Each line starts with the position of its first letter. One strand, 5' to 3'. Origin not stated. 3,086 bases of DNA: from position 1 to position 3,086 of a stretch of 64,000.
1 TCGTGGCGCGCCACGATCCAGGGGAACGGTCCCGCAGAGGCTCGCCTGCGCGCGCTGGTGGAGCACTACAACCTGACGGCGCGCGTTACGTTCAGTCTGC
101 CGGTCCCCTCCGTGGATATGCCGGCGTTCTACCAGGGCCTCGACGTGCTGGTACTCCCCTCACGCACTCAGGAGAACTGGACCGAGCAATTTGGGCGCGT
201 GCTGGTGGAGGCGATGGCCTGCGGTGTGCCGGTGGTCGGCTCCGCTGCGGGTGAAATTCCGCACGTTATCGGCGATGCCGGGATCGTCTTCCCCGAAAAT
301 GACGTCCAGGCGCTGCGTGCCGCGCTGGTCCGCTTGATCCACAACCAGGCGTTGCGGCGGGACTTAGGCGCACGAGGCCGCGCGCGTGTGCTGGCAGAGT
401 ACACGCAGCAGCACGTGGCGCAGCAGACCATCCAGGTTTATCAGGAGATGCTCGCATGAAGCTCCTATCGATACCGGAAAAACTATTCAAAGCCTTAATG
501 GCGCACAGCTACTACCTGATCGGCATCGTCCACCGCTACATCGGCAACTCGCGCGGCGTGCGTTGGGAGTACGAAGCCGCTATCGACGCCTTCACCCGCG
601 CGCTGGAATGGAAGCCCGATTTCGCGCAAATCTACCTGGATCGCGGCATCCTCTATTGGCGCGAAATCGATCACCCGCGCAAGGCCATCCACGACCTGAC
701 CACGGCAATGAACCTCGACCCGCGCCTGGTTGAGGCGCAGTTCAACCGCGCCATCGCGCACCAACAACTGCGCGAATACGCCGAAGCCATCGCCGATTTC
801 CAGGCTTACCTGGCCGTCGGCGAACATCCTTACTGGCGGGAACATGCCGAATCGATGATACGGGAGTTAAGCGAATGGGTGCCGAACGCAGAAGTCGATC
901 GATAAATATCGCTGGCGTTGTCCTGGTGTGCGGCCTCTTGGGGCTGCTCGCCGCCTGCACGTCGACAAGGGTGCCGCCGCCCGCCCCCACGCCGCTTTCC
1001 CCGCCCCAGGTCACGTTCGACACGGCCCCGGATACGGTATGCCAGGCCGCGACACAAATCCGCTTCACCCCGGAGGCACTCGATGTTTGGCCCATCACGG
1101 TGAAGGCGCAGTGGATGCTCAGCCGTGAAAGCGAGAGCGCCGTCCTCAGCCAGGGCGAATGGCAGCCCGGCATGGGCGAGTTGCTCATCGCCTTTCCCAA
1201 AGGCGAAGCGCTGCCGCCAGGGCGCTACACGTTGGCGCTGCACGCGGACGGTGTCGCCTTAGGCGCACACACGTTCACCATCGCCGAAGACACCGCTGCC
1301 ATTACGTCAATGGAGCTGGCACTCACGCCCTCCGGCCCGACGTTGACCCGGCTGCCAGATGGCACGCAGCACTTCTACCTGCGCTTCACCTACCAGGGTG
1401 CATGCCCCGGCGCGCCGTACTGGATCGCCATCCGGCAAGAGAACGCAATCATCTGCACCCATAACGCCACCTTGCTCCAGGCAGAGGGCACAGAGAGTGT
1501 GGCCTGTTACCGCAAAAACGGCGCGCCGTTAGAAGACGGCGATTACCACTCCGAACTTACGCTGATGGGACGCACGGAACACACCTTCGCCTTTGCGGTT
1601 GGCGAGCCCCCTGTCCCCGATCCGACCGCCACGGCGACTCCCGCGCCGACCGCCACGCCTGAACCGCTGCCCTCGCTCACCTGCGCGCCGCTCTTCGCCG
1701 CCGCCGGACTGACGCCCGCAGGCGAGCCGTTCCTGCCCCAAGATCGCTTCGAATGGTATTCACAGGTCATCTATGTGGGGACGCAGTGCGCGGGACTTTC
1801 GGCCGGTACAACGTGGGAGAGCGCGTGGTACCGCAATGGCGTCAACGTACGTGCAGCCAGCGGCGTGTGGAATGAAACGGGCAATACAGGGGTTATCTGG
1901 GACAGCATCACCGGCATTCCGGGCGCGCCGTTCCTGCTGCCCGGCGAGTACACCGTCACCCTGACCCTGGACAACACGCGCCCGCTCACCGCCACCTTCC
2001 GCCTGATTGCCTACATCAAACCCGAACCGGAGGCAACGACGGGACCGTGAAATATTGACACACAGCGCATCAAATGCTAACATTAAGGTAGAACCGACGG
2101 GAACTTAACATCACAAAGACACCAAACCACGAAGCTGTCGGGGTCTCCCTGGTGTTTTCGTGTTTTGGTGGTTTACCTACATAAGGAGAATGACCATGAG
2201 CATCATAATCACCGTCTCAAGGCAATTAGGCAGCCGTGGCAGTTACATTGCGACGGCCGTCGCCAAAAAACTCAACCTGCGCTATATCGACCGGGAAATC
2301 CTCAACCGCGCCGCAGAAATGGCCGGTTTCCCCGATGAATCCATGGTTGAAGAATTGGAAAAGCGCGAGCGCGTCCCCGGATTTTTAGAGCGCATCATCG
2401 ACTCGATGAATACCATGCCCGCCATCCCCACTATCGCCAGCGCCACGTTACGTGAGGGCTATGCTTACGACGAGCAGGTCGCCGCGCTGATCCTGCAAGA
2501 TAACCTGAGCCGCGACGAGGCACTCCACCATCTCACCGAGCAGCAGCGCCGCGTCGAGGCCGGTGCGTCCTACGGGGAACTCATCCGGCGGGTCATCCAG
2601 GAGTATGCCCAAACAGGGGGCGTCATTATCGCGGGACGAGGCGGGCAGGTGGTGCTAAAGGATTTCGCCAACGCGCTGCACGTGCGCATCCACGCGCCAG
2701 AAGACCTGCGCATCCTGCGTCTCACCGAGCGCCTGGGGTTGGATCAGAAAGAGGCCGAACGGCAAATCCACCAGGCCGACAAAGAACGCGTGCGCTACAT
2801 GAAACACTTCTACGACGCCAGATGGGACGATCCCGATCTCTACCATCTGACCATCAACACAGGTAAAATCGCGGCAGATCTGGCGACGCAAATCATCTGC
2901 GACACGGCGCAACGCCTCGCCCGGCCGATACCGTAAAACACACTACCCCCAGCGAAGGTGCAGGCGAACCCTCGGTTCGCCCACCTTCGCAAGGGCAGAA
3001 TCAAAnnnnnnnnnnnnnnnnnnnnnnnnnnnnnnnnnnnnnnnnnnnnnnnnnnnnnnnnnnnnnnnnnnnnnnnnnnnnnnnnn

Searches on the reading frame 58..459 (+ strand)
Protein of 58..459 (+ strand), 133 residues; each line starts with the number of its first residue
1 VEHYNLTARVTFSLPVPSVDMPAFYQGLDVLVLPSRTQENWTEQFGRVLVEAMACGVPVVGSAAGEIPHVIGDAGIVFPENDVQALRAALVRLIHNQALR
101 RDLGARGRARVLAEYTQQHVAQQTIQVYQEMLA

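Call 68: search_protein_families(library=pfam, proteins=[window:58-459:+], max_evalue=0.001)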
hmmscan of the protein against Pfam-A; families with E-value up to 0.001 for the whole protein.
window:58-459:+ (133 aa): 3 families
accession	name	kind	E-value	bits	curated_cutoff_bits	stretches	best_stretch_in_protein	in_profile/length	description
PF00534.26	Glycos_transf_1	-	1.5e-24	86.9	26.4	1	2-109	67-171/172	Glycosyl transferases group 1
PF13692.12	Glyco_trans_1_4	-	2.7e-20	73.5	27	1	5-96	56-142/142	Glycosyl transferases group 1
PF13524.12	Glyco_trans_1_2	-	4.4e-13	49.9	25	1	10-125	29-143/144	Glycosyl transferase-like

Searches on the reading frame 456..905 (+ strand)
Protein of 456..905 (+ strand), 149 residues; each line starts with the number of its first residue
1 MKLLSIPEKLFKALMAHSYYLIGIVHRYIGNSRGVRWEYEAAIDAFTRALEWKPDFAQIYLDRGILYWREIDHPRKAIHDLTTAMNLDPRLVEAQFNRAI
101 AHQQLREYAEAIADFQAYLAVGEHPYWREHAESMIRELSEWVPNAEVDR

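Call 3: search_protein_families(library=pfam, proteins=[window:456-905:+], max_evalue=0.01)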
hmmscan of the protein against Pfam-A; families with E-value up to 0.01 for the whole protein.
window:456-905:+ (149 aa): 11 families
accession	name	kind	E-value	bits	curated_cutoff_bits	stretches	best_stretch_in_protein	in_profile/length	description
PF13371.12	TPR_9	-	1.3e-12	48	35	2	86-135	23-72/73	Tetratricopeptide repeat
PF07719.23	TPR_2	-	1.3e-10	40.9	27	1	93-119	2-28/34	Tetratricopeptide repeat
PF13414.12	TPR_11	-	1.6e-09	37.7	26.8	1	38-69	9-40/42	TPR repeat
PF00515.34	TPR_1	-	3.3e-09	36.6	27.8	1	93-117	2-26/34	Tetratricopeptide repeat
PF13181.12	TPR_8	-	1e-07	32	25.7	0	39-55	17-33/34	Tetratricopeptide repeat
PF13432.12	TPR_16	-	3.8e-07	30.9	32.7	1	73-119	12-58/65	Tetratricopeptide repeat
PF13431.12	TPR_17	-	9e-07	29.1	24.4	0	82-113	3-34/34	Tetratricopeptide repeat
PF14559.12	TPR_19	-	4.1e-05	24.3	25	0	39-67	7-35/68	Tetratricopeptide repeat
PF13424.12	TPR_12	-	0.00015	22.3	30.1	0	94-121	5-32/77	Tetratricopeptide repeat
PF23914.1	TPR_CcmH_CycH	-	0.0014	19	42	1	38-120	65-149/158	Cytochrome c-type biogenesis protein H TPR domain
PF13428.12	TPR_14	-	0.0052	17.8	23.5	0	93-127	2-38/44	Tetratricopeptide repeat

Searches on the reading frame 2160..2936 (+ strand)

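Call 3: search_protein_families(library=pfam, proteins=[window:2160-2936:+], max_evalue=0.01)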
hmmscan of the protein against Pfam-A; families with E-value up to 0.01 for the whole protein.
window:2160-2936:+ (258 aa): 1 family
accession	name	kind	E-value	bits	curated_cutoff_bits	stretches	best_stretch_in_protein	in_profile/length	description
PF13189.12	Cytidylate_kin2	-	6.6e-45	153.9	28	1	16-235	1-175/176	Cytidylate kinase-like family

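Call 4: search_protein_families(library=ncbifam, proteins=[window:2160-2936:+], max_evalue=0.01)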
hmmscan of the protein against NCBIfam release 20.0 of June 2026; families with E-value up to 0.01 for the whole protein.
window:2160-2936:+ (258 aa): 1 family
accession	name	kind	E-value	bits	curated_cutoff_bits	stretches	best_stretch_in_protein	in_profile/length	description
TIGR02173.1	cyt_kin_arch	equivalog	3.9e-13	49.8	102.1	1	125-248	45-166/169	(d)CMP kinase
